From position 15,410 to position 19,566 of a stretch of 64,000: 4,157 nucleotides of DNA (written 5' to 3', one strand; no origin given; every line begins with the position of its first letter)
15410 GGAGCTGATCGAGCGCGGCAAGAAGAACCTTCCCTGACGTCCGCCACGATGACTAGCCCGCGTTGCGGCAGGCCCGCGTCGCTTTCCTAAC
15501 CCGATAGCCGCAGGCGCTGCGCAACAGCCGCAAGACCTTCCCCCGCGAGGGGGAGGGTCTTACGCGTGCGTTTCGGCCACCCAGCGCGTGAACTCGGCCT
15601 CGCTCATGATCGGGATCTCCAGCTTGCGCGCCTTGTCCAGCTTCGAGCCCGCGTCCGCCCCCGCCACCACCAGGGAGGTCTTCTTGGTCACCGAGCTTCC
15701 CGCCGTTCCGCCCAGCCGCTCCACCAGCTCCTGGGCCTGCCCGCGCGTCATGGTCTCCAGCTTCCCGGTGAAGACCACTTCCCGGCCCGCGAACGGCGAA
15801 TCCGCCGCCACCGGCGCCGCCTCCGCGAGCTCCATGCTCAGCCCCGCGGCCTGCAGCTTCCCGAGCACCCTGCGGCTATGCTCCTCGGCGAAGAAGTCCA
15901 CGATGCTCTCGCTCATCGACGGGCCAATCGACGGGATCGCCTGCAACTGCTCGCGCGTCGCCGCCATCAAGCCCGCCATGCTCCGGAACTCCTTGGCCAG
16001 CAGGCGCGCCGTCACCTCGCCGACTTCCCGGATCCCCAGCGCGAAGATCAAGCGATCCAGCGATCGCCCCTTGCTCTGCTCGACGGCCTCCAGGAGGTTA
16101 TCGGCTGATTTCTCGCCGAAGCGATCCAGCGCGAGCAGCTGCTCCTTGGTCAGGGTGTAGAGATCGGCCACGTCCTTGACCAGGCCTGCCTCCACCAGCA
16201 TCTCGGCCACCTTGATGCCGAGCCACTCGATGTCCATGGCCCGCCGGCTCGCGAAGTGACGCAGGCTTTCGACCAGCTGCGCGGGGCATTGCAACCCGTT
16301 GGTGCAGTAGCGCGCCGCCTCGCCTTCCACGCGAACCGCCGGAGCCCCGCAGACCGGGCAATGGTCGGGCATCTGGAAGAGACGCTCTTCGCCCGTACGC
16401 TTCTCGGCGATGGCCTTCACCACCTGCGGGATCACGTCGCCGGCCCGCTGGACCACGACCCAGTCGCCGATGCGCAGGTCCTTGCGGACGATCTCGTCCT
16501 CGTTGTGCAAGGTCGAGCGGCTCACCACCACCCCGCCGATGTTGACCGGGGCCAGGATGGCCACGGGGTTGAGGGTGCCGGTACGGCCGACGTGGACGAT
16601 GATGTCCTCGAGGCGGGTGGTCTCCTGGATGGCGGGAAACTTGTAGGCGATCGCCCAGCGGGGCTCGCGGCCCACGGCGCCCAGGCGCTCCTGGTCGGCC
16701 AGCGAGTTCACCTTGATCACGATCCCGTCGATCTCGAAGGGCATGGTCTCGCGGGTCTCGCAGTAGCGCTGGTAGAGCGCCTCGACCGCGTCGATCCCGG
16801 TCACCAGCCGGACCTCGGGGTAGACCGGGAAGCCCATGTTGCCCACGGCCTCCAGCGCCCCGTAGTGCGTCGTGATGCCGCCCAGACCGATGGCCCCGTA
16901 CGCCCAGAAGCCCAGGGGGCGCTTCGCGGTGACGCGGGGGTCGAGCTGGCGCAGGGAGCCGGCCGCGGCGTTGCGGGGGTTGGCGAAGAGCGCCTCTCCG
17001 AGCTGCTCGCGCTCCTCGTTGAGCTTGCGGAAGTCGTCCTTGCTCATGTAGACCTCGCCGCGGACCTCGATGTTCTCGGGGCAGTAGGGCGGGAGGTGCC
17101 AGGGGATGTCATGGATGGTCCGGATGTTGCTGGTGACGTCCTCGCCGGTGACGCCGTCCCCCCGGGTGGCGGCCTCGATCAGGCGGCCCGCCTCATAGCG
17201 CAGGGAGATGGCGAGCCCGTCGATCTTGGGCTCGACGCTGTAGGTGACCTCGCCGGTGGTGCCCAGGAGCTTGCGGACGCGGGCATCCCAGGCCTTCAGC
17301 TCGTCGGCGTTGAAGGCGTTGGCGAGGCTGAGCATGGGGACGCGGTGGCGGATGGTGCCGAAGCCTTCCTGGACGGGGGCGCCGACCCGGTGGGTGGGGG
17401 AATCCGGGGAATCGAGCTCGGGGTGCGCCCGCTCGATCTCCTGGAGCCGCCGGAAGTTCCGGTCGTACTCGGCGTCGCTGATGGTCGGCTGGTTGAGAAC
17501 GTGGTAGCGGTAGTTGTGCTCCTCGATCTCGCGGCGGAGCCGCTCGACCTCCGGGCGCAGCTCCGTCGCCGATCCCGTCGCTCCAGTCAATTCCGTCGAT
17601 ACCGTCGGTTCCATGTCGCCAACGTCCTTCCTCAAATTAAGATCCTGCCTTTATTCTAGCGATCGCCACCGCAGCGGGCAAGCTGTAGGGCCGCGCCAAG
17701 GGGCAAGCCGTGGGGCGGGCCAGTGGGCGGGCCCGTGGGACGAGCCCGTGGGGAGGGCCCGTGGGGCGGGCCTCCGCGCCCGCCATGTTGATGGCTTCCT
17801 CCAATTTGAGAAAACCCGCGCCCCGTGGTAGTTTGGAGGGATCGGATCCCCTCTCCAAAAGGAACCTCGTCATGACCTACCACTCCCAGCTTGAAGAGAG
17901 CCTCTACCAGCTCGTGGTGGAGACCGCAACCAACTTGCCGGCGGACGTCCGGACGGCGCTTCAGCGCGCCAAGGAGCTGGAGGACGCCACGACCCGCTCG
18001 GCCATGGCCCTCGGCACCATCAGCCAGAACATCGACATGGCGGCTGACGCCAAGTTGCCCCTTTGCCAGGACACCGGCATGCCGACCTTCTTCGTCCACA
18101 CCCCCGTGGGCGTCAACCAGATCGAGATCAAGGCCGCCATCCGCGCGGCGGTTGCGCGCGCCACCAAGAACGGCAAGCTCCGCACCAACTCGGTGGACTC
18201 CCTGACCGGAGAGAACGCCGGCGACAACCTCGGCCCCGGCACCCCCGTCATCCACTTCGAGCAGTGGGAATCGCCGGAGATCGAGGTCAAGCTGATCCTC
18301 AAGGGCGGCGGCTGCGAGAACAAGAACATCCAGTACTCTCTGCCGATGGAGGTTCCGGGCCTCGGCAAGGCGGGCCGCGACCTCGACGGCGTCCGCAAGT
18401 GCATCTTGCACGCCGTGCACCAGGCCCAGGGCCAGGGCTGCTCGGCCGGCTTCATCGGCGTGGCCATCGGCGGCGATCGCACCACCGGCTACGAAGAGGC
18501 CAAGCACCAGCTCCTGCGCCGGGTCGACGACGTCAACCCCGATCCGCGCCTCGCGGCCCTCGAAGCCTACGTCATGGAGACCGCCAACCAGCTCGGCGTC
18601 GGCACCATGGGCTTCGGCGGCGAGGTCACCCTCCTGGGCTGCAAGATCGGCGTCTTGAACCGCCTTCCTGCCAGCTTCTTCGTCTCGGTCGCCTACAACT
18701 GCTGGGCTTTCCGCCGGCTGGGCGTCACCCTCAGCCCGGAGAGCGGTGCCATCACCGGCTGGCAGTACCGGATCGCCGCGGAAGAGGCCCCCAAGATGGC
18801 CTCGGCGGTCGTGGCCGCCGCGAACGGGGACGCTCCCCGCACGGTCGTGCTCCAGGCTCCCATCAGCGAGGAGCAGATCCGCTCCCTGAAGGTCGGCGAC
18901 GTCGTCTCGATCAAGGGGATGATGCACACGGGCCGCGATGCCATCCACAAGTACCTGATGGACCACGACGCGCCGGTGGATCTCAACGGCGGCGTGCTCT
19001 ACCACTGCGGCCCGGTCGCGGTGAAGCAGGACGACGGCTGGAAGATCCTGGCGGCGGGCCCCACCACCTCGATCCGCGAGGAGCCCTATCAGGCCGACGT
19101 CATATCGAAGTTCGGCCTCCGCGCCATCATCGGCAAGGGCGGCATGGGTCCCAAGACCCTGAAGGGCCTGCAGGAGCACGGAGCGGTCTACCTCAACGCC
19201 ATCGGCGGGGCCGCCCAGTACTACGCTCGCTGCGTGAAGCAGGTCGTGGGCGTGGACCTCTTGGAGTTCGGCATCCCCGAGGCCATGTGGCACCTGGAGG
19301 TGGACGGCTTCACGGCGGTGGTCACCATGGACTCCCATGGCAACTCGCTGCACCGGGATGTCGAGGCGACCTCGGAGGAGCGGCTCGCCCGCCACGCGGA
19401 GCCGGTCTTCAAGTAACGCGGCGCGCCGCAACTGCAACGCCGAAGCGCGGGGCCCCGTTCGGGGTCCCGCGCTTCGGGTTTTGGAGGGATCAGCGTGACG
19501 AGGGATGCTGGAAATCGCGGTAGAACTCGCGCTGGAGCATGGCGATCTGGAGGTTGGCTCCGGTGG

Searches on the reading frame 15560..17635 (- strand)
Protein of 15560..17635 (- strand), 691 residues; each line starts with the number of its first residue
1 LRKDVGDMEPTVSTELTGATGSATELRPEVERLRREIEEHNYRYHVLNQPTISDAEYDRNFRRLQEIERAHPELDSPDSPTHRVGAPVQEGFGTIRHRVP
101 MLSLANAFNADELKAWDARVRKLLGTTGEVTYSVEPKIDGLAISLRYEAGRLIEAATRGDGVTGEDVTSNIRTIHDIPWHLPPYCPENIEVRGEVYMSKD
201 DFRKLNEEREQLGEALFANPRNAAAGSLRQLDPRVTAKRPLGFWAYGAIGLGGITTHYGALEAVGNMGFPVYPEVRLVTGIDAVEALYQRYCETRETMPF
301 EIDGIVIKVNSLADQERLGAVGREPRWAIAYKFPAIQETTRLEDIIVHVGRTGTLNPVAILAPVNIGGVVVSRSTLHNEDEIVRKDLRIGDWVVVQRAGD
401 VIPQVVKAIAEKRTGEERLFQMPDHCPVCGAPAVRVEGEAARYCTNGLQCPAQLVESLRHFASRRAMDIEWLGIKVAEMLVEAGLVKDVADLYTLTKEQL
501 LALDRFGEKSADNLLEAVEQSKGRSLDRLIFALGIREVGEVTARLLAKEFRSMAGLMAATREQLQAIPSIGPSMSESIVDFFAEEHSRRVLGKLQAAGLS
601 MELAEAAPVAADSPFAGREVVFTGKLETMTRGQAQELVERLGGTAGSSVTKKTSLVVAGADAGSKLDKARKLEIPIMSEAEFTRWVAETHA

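Call 41: search_protein_families(library=pfam, proteins=[window:15560-17635:-], max_evalue=0.0001)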
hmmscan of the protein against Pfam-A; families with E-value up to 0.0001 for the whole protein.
window:15560-17635:- (691 aa): 8 families
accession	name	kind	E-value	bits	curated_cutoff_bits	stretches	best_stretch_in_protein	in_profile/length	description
PF01653.23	DNA_ligase_aden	-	1.9e-95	319.7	27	1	91-335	3-252/253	NAD-dependent DNA ligase adenylation domain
PF03120.22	DNA_ligase_OB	-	3.5e-32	110.5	32.9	1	339-416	1-78/79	NAD-dependent DNA ligase OB-fold domain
PF12826.13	HHH_2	-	4.7e-24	84.8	27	1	528-590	1-63/64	Helix-hairpin-helix motif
PF14520.12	HHH_5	-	3e-13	50.5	27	2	468-517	6-54/57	Helix-hairpin-helix domain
PF03119.21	DNA_ligase_ZBD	-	1.2e-12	47.9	25.8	1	425-452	1-27/27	NAD-dependent DNA ligase C4 zinc finger domain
PF00533.33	BRCT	-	3.7e-11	43.5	21.3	1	613-683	4-75/78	BRCA1 C Terminus (BRCT) domain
PF22745.1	Nlig-Ia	-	2.2e-07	31.9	27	1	29-74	5-50/92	DNA ligase-like, N-terminal NAD+-binding domain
PF12738.14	PTCB-BRCT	-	1.8e-05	25.1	22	1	626-678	8-60/63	twin BRCT domain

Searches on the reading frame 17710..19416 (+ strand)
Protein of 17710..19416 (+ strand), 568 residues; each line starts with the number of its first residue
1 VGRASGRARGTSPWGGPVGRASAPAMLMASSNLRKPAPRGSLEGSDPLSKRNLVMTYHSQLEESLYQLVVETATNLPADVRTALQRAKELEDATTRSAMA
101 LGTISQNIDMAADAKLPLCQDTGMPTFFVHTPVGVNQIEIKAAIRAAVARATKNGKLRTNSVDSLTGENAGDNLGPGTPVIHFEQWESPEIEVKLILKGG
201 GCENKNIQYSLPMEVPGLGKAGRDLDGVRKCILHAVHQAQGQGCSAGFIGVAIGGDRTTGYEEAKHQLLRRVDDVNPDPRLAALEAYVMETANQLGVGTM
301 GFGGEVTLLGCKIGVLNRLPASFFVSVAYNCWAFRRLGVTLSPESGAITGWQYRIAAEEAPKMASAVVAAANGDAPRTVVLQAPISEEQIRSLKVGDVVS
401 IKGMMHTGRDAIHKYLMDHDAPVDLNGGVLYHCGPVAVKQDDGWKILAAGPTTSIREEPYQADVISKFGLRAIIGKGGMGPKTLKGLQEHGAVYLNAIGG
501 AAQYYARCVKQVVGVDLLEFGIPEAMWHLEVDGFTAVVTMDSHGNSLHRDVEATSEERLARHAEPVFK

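Call 41: search_protein_families(library=pfam, proteins=[window:17710-19416:+], max_evalue=0.0001)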
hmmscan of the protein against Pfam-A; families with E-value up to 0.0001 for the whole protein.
window:17710-19416:+ (568 aa): 2 families
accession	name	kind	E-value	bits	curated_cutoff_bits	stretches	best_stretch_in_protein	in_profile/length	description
PF05681.19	Fumerase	-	1e-74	251.7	25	1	63-338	2-268/270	Fumarate hydratase (Fumerase)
PF05683.17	Fumerase_C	-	2.5e-58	197.2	22.2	1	368-550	18-204/205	Fumarase C-terminus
